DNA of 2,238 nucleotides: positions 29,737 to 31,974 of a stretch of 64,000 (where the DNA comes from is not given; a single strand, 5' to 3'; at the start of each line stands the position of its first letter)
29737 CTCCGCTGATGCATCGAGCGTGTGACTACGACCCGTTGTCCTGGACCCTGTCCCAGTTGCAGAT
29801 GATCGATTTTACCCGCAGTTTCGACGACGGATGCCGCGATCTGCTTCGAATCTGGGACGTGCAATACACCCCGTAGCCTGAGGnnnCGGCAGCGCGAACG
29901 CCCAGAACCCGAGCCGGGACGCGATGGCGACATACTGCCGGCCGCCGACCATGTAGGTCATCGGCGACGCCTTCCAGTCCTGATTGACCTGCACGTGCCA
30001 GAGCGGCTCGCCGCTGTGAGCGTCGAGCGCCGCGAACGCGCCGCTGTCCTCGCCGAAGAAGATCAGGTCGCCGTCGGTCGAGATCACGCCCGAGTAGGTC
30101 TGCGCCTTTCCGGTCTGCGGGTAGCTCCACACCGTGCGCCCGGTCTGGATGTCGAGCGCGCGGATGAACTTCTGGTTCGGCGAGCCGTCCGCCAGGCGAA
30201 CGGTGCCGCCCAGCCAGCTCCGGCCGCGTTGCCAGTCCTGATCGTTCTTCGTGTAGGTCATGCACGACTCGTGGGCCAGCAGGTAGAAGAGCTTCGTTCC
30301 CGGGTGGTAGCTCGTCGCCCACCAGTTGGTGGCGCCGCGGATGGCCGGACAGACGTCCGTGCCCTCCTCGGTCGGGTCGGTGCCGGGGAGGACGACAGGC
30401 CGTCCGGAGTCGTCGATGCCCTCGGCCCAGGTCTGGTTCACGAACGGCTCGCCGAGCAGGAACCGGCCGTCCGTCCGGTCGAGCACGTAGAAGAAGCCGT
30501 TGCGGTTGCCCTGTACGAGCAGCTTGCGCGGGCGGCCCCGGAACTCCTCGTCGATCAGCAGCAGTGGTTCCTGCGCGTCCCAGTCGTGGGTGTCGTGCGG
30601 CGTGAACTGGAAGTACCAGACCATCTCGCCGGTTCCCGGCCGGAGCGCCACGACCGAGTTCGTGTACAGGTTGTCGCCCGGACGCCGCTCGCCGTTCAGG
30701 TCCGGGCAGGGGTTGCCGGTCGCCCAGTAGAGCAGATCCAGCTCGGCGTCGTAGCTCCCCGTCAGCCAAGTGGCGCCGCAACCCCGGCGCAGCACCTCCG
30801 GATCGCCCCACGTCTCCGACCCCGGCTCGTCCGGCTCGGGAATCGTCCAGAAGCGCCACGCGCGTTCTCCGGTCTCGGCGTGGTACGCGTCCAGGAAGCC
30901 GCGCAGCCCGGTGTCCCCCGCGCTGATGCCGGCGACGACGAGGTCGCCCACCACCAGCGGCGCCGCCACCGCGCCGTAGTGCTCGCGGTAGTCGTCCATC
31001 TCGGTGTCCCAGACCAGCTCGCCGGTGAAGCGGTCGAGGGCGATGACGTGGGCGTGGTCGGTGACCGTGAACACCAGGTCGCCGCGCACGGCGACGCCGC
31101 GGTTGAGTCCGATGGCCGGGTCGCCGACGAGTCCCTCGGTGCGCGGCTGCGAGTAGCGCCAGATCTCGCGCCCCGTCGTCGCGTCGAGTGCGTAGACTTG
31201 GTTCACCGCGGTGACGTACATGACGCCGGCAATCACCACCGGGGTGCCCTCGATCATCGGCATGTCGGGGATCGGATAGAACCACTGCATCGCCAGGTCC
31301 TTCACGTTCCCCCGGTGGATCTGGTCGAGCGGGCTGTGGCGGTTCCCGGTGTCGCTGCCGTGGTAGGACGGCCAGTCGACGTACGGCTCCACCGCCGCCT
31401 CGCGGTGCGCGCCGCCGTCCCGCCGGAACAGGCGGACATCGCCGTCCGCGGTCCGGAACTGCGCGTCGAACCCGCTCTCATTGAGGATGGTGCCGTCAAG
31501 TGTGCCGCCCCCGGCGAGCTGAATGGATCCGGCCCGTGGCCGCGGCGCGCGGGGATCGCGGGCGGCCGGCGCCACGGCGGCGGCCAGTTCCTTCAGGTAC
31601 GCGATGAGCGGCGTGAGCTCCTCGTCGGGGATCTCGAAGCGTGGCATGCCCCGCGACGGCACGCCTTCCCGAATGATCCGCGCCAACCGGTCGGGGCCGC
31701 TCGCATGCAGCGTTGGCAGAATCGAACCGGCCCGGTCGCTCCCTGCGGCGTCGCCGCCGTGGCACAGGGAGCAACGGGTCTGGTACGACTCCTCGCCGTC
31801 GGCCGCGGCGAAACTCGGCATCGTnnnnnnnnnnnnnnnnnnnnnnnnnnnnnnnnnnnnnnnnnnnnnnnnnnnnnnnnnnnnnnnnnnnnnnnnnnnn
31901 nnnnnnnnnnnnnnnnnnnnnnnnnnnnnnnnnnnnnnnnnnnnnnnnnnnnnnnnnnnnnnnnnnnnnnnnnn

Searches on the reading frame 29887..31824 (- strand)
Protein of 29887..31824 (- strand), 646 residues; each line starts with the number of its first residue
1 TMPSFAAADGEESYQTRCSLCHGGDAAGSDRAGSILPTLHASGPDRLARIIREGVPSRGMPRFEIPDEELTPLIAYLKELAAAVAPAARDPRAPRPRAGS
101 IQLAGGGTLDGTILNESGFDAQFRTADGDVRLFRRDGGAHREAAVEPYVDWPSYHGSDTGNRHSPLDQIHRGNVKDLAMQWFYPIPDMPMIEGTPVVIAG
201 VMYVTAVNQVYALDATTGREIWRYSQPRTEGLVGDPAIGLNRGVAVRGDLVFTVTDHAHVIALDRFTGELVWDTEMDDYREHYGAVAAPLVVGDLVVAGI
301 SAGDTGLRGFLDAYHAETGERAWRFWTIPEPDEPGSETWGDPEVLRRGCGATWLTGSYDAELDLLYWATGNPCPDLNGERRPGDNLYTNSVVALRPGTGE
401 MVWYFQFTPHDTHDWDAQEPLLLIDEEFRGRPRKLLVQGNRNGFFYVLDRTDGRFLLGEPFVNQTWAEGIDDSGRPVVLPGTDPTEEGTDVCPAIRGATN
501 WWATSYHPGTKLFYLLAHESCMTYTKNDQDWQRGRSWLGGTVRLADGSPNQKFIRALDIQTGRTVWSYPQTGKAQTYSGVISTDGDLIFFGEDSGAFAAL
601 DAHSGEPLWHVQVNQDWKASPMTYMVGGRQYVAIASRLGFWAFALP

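Call 37: search_protein_families(library=ncbifam, max_evalue=0.00001, proteins=[window:29887-31824:-])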
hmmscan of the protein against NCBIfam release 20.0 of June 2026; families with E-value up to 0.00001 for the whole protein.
window:29887-31824:- (646 aa): 6 families
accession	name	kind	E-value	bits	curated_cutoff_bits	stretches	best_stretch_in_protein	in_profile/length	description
TIGR04528.1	acido_non_PQQ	subfamily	1.5e-156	522.1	650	1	150-645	5-493/493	acido-empty-quinoprotein group A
TIGR03075.1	PQQ_enz_alc_DH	subfamily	2.6e-139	465.2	480.05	1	149-638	19-528/530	PQQ-dependent dehydrogenase, methanol/ethanol family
TIGR03074.1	PQQ_membr_DH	subfamily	3.2e-55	187.3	832.65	3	281-456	323-501/783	membrane-bound PQQ-dependent dehydrogenase, glucose/quinate/shikimate family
TIGR03300.1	assembly_YfgL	equivalog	2.8e-22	78.9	285.2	2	191-325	57-171/377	outer membrane protein assembly factor BamB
NF008351.0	PRK11138.1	equivalog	4.4e-21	74.8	423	1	195-325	65-186/394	outer membrane protein assembly factor BamB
NF053615.1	SerThrKinAfsKStmc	equivalog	2e-08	33.4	1300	1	180-278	596-694/809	protein serine/threonine kinase AfsK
